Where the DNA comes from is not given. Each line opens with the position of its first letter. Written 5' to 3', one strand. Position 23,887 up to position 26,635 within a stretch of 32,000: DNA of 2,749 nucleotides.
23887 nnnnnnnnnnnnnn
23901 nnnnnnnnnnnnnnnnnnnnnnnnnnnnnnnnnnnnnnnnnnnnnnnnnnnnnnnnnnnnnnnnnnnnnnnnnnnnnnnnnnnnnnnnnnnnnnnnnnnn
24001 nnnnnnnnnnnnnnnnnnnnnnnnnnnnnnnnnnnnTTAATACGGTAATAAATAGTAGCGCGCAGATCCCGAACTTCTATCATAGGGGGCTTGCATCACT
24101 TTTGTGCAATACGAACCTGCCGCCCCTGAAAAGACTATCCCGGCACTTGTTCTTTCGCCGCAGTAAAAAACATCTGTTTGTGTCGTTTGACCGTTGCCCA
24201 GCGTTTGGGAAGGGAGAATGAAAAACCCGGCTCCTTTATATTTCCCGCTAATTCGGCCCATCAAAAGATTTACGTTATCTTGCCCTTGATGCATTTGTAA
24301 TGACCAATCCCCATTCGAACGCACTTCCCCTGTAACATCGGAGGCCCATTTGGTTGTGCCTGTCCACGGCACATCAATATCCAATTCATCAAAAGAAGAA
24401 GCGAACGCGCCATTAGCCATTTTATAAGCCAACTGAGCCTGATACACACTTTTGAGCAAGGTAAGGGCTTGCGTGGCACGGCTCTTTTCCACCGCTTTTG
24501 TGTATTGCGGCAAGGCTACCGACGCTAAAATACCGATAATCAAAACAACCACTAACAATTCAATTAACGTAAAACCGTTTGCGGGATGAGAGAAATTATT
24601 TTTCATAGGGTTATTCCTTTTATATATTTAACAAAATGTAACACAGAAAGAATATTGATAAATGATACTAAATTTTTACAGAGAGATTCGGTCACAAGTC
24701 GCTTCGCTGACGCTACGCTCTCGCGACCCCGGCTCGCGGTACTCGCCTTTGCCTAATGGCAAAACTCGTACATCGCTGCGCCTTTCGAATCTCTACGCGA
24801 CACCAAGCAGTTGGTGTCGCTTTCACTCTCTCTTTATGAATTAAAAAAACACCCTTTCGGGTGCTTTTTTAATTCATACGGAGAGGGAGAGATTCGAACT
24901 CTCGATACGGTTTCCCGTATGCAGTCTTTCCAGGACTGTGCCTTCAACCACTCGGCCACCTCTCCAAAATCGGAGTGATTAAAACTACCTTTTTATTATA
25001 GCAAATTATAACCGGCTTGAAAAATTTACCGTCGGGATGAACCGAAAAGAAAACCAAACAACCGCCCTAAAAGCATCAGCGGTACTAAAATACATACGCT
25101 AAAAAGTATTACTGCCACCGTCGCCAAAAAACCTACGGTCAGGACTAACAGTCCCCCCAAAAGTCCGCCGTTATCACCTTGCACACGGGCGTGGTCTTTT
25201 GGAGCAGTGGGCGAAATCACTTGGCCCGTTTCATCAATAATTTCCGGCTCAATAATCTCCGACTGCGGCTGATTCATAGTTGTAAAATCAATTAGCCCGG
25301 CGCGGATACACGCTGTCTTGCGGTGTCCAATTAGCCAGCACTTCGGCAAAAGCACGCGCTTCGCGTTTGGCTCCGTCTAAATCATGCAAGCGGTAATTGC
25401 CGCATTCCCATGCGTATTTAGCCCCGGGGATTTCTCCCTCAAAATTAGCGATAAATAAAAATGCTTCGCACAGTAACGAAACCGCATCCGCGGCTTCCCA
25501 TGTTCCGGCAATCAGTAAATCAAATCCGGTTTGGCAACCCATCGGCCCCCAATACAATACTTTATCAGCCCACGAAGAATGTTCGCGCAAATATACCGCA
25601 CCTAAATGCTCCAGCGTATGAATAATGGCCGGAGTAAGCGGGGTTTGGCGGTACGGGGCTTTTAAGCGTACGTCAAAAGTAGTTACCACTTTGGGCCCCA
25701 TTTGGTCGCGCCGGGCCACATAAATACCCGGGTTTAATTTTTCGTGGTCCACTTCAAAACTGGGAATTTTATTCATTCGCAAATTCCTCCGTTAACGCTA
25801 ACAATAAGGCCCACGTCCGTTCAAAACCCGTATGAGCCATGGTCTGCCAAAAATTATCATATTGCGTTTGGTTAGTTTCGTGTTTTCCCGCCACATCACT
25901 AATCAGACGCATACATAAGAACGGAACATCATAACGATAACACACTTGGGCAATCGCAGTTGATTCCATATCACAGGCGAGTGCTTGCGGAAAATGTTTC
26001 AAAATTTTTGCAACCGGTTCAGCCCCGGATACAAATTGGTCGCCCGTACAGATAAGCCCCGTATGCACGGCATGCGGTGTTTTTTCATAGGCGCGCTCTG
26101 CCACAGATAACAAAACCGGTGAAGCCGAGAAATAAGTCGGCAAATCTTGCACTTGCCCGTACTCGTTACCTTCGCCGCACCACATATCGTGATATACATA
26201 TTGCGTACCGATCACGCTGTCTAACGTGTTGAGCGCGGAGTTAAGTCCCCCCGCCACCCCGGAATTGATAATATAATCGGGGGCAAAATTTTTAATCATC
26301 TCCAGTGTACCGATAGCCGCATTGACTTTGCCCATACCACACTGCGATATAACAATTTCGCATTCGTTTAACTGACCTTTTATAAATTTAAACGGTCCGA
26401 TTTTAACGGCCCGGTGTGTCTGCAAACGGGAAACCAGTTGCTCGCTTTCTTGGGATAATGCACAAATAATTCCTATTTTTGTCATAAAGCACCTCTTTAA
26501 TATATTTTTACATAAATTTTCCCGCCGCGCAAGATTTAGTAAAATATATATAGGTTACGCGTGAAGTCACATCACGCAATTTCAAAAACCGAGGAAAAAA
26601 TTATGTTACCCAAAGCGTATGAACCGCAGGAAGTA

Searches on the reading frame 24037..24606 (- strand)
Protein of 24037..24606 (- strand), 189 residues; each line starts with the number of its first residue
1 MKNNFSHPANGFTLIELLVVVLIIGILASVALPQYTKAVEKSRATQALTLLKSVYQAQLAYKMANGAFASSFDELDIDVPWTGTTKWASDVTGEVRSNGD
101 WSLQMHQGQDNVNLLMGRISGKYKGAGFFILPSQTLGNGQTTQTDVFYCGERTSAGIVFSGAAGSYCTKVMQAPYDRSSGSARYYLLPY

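Call 7: search_protein_families(library=pfam, proteins=[window:24037-24606:-], max_evalue=0.01)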
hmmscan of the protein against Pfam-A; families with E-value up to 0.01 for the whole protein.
window:24037-24606:- (189 aa): 3 families
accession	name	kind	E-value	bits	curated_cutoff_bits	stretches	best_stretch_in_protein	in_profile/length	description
PF07963.17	N_methyl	-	3.1e-08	33.3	21.2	1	10-32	5-27/27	Prokaryotic N-terminal methylation motif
PF16734.10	Pilin_GH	-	4.7e-05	24.2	28.9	1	46-111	3-63/114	Type IV pilin-like G and H, putative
PF16732.10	ComP_DUS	-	0.00027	22.2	27.3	1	33-91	1-60/87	Type IV minor pilin ComP, DNA uptake sequence receptor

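Call 67: search_protein_families(library=ncbifam, proteins=[window:24037-24606:-], max_evalue=0.01)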
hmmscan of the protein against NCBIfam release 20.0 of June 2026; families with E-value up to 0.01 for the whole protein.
window:24037-24606:- (189 aa): 11 families
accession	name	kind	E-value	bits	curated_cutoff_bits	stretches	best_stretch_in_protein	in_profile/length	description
TIGR01710.1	typeII_sec_gspG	equivalog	2.8e-13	50.1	88.85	1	11-75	2-66/134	type II secretion system major pseudopilin GspG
NF041775.1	typeIV_PilA_Myxo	equivalog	1.6e-12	47.9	400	1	5-64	6-65/214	type IV pilin protein PilA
TIGR01708.2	typeII_sec_gspH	equivalog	2.3e-09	37.5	80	1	10-52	2-44/169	type II secretion system minor pseudopilin GspH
NF007862.0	PRK10574.1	equivalog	9.5e-09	35.5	138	1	10-91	5-85/145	prepilin peptidase-dependent pilin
NF040999.1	pilin_ComGC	equivalog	2.4e-08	34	75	1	10-75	2-66/84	competence type IV pilus major pilin ComGC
TIGR02532.1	IV_pilin_GFxxxE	domain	8.5e-08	31.7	16.3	1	10-32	2-24/24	prepilin-type N-terminal cleavage/methylation domain-containing protein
NF041013.1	T4P_ComGE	equivalog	1.9e-06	27.8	49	1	10-60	4-54/83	competence type IV pilus minor pilin ComGE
NF040982.1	ComGD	equivalog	0.00013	22.4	70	1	10-57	2-49/139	competence type IV pilus minor pilin ComGD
TIGR02596.1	TIGR02596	subfamily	0.00028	21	70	1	12-57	1-47/196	Verru_Chthon cassette protein D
NF007800.0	PRK10506.1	equivalog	0.00038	20.3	158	1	8-49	7-48/163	prepilin peptidase-dependent protein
TIGR02523.1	type_IV_pilV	equivalog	0.0031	18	52.2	1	10-47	2-41/139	type IV pilus modification protein PilV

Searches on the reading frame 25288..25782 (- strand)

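Call 56: search_protein_families(library=pfam, proteins=[window:25288-25782:-], max_evalue=0.00001)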
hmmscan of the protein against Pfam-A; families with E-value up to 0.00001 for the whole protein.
window:25288-25782:- (164 aa): 1 family
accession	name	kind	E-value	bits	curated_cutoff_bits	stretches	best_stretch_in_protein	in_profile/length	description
PF02664.20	LuxS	-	2.2e-48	164.3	27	1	5-151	1-151/154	S-Ribosylhomocysteinase (LuxS)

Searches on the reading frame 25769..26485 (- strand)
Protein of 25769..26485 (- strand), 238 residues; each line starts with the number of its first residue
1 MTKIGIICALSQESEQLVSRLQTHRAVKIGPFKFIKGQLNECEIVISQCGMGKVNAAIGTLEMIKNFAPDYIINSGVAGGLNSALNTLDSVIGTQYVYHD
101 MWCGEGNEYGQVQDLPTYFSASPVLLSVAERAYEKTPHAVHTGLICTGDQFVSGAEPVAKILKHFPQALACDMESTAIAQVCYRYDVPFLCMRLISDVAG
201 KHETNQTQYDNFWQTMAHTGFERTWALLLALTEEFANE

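Call 56: search_protein_families(library=pfam, proteins=[window:25769-26485:-], max_evalue=0.00001)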
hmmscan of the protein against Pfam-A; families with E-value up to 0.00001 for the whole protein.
window:25769-26485:- (238 aa): 1 family
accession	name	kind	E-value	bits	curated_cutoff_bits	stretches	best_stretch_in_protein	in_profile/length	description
PF01048.26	PNP_UDP_1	-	4e-49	167.6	25.1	1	3-212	1-213/233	Phosphorylase superfamily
